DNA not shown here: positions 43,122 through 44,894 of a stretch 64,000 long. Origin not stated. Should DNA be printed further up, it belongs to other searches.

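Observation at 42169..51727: RpiR-controlled operon joining an AGPS-like flavoenzyme to its own EtfBA, an SDR, an FGGY kinase and two carriers: a counterpart of the unassigned E. coli ygc cluster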

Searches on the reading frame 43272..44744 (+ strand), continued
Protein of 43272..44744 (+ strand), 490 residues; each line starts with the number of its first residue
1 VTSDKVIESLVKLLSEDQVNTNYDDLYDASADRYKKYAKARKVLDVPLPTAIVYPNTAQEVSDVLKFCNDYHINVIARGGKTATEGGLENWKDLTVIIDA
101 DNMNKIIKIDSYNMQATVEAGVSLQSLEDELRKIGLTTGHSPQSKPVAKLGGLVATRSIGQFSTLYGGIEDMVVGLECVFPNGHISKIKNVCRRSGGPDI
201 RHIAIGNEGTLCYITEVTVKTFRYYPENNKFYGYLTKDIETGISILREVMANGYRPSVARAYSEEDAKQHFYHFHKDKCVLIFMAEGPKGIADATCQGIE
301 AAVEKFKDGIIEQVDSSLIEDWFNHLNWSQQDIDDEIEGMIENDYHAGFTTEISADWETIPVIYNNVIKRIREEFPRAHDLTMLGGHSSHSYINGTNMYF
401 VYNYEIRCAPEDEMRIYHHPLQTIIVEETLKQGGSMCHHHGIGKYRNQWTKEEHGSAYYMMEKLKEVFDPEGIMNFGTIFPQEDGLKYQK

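Call 50: get_annotated_region(hit=H10, flank=10000)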
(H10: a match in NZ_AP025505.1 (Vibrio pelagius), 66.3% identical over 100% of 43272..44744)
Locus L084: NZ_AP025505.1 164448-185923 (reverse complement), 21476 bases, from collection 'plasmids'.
description: Vibrio pelagius strain ATCC 25916 plasmid pATCC25916, complete sequence
organism: Vibrio pelagius (NCBI taxid 28169)
taxonomy: Bacteria; Pseudomonadota; Gammaproteobacteria; Vibrionales; Vibrionaceae; Vibrio; Vibrio pelagius
host: -; source: -; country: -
typing (MOB-suite, as given by PLSDB): non-mobilizable
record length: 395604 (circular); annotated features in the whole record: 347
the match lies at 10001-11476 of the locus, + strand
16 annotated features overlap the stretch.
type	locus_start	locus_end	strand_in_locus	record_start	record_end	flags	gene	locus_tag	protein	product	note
CDS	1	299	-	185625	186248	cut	-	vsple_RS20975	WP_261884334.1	bifunctional 4-hydroxy-2-oxoglutarate aldolase/2-dehydro-3-deoxy-phosphogluconate aldolase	-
CDS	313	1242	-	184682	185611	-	-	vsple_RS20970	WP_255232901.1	sugar kinase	-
CDS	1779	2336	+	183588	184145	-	ahpC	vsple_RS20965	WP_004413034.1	alkyl hydroperoxide reductase subunit C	GO:0006979 - response to oxidative stress [Evidence IEA]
CDS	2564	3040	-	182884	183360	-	-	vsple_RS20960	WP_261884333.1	peroxiredoxin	-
CDS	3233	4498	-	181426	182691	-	-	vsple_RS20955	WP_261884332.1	flagellin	GO:0071973 - bacterial-type flagellum-dependent cell motility [Evidence IEA]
CDS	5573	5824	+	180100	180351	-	-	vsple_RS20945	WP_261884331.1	hypothetical protein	-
CDS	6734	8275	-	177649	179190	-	-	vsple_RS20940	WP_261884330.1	BCCT family transporter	GO:0071705 - nitrogen compound transport [Evidence IEA]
CDS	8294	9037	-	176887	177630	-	-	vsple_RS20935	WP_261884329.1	hypothetical protein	-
CDS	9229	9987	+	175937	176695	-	-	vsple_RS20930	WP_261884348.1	SDR family NAD(P)-dependent oxidoreductase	-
CDS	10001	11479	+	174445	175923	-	-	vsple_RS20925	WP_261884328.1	FAD-binding oxidoreductase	-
CDS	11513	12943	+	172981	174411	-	-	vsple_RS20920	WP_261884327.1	FGGY-family carbohydrate kinase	GO:0005975 - carbohydrate metabolic process [Evidence IEA]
CDS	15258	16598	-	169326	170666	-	-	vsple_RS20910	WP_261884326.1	lyase family protein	-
CDS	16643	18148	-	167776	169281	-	-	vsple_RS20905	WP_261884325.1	aldehyde dehydrogenase family protein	-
CDS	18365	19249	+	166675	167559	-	-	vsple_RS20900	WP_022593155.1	LysR family transcriptional regulator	GO:0006355 - regulation of DNA-templated transcription [Evidence IEA]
CDS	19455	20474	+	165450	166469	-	-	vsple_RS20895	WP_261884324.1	aldo/keto reductase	-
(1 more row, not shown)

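Call 51: get_annotated_region(hit=H15, flank=10000)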
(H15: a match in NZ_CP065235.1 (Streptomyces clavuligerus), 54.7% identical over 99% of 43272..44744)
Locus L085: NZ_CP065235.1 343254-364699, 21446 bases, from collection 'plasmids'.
description: Streptomyces clavuligerus strain F1D18 plasmid pF1D18A, complete sequence
organism: Streptomyces clavuligerus (NCBI taxid 1901)
taxonomy: Bacteria; Actinomycetota; Actinomycetes; Kitasatosporales; Streptomycetaceae; Streptomyces; Streptomyces clavuligerus
host: -; source: cell culture; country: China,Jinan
typing (MOB-suite, as given by PLSDB): non-mobilizable; replicon rep_cluster_12,rep_cluster_1922
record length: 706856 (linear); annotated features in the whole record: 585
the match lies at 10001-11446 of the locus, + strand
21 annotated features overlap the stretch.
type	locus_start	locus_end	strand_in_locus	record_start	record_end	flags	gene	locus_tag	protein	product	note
CDS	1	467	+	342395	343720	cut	-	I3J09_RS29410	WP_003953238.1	MFS transporter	GO:0055085 - transmembrane transport [Evidence IEA]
CDS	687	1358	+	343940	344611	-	-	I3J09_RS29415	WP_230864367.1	transketolase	-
CDS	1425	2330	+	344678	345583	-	-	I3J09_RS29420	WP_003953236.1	transketolase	-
CDS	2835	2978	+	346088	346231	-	-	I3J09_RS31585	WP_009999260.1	hypothetical protein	-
CDS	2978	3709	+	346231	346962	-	-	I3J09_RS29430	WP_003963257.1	restriction endonuclease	-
CDS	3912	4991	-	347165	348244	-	-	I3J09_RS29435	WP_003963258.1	helix-turn-helix domain-containing protein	-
CDS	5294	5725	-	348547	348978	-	-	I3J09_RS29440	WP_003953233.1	DUF4440 domain-containing protein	-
CDS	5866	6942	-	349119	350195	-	-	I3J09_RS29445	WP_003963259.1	NAD(P)/FAD-dependent oxidoreductase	-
CDS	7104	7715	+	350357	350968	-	-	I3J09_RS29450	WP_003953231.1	TetR/AcrR family transcriptional regulator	-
CDS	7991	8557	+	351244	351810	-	-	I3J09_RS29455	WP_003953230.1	glycerol-3-phosphate responsive antiterminator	-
CDS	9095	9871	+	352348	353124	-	-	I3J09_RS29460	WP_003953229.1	SDR family NAD(P)-dependent oxidoreductase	-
CDS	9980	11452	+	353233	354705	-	-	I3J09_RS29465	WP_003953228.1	FAD-binding oxidoreductase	-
CDS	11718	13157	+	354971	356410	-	-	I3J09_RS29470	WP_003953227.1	FGGY-family carbohydrate kinase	GO:0005975 - carbohydrate metabolic process [Evidence IEA]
CDS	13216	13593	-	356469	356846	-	-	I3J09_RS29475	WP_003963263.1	peptidase inhibitor family I36 protein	-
CDS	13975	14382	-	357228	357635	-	-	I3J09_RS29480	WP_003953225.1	RidA family protein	-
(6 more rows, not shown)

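Call 52: get_annotated_region(hit=H8, flank=9000)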
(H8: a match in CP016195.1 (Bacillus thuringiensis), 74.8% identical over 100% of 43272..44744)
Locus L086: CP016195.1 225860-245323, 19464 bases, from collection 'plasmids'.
description: Bacillus thuringiensis serovar coreanensis strain ST7 plasmid pST7-1, complete sequence
organism: Bacillus thuringiensis (NCBI taxid 180843)
taxonomy: Bacteria; Bacillota; Bacilli; Bacillales; Bacillaceae; Bacillus; Bacillus thuringiensis
host: -; source: organism,soil sample; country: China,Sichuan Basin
typing (MOB-suite, as given by PLSDB): non-mobilizable; replicon rep_cluster_1721,rep_cluster_1869
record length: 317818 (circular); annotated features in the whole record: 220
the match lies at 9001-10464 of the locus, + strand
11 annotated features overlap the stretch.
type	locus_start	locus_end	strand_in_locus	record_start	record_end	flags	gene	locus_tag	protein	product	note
CDS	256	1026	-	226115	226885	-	-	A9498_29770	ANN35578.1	YibE/F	-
CDS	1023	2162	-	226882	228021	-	-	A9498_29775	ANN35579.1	yibE/F-like family protein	-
CDS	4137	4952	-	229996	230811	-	-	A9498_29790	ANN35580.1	peptidoglycan-N-acetylglucosamine deacetylase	-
CDS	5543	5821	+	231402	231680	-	-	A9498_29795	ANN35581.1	AbrB family transcriptional regulator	-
CDS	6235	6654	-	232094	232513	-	-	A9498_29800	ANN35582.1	CBS domain-containing protein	-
CDS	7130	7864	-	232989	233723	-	-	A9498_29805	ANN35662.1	hypothetical protein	-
CDS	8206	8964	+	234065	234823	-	-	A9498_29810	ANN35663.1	oxidoreductase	-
CDS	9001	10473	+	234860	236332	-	-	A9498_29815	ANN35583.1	FAD-linked oxidoreductase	-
CDS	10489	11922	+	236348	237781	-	-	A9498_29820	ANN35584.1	sugar kinase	-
CDS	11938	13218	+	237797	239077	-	-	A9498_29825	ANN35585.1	MFS transporter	-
CDS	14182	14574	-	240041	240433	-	-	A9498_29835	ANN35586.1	hypothetical protein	-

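Call 53: get_annotated_region(hit=H11, flank=9000)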
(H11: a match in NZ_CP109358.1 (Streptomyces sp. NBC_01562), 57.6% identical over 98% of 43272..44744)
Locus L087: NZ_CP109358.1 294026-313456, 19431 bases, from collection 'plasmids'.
description: Streptomyces sp. NBC_01562 plasmid unnamed2, complete sequence
organism: Streptomyces sp. NBC_01562 (NCBI taxid 2975879)
taxonomy: Bacteria; Actinomycetota; Actinomycetes; Kitasatosporales; Streptomycetaceae; Streptomyces; Streptomyces sp. NBC 01562
host: -; source: -; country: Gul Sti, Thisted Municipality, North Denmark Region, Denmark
typing (MOB-suite, as given by PLSDB): mobilizable; relaxase MOBP,MOBP
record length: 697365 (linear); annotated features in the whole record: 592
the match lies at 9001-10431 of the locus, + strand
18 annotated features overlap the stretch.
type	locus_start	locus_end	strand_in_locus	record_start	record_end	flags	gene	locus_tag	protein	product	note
CDS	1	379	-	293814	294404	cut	-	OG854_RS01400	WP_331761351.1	hypothetical protein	-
CDS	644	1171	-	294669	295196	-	-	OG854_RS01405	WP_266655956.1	SMI1/KNR4 family protein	-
CDS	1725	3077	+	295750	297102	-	-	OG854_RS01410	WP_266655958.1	MFS transporter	GO:0055085 - transmembrane transport [Evidence IEA]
CDS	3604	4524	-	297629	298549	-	-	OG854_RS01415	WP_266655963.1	NAD(P)-dependent oxidoreductase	-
CDS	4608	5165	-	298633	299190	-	fae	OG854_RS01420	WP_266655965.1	formaldehyde-activating enzyme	GO:0016051 - carbohydrate biosynthetic process [Evidence IEA]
CDS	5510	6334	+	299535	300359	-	-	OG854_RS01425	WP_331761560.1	IclR family transcriptional regulator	GO:0006355 - regulation of DNA-templated transcription [Evidence IEA]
CDS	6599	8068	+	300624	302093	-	-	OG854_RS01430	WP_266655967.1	NAD-dependent succinate-semialdehyde dehydrogenase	-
CDS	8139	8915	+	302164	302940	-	-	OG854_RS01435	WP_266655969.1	SDR family NAD(P)-dependent oxidoreductase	-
CDS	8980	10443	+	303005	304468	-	-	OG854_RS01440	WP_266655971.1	FAD-binding oxidoreductase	-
CDS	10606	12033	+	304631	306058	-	-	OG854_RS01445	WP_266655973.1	FGGY-family carbohydrate kinase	GO:0005975 - carbohydrate metabolic process [Evidence IEA]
CDS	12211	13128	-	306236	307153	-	-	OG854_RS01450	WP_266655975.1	IS701 family transposase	-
CDS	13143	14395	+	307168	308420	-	-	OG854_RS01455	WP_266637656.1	IS3 family transposase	-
CDS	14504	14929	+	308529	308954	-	-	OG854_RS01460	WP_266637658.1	hypothetical protein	-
CDS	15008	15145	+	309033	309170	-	-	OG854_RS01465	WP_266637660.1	DUF6192 family protein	-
CDS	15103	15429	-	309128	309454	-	-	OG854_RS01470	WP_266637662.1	DUF6192 family protein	-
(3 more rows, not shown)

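Call 54: get_annotated_region(hit=H7, flank=11000)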
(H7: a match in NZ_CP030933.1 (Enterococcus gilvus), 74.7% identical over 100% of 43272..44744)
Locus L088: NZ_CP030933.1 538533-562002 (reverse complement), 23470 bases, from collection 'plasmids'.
description: Enterococcus gilvus strain CR1 plasmid pCR1A, complete sequence
organism: Enterococcus gilvus (NCBI taxid 160453)
taxonomy: Bacteria; Bacillota; Bacilli; Lactobacillales; Enterococcaceae; Enterococcus; Enterococcus gilvus
host: -; source: cow,milk,milk; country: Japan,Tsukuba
typing (MOB-suite, as given by PLSDB): non-mobilizable
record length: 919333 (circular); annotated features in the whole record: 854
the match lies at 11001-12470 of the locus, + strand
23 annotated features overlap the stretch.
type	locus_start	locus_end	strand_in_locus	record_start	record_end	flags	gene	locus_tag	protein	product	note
CDS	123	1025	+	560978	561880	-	-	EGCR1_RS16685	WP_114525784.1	Rpn family recombination-promoting nuclease/putative transposase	-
CDS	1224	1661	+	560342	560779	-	-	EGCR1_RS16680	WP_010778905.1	universal stress protein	-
CDS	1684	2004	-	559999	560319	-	-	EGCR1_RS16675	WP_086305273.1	DUF960 family protein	-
CDS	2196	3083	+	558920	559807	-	-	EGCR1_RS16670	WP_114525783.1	diacylglycerol kinase family protein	-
CDS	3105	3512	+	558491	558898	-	-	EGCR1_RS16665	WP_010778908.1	pyridoxamine 5'-phosphate oxidase family protein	GO:0008615 - pyridoxine biosynthetic process [Evidence IEA]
CDS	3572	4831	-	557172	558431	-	-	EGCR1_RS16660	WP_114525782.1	MFS transporter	GO:0055085 - transmembrane transport [Evidence IEA]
CDS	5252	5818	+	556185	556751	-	-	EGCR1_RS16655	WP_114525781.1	glycerol-3-phosphate responsive antiterminator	-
CDS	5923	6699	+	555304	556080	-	-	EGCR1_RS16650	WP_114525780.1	SDR family NAD(P)-dependent oxidoreductase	-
CDS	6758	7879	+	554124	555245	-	-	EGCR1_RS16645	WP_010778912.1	ABC transporter ATP-binding protein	-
CDS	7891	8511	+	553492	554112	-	-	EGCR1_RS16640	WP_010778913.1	ABC transporter permease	-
CDS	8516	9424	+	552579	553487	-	-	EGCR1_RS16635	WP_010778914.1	osmoprotectant ABC transporter substrate-binding protein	-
CDS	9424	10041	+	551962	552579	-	-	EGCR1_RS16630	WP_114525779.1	ABC transporter permease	-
CDS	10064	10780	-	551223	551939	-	-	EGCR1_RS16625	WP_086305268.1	MurR/RpiR family transcriptional regulator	-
CDS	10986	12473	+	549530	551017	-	-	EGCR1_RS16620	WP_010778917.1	FAD-binding oxidoreductase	-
CDS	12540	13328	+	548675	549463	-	-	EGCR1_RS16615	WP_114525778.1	electron transfer flavoprotein subunit beta/FixA family protein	-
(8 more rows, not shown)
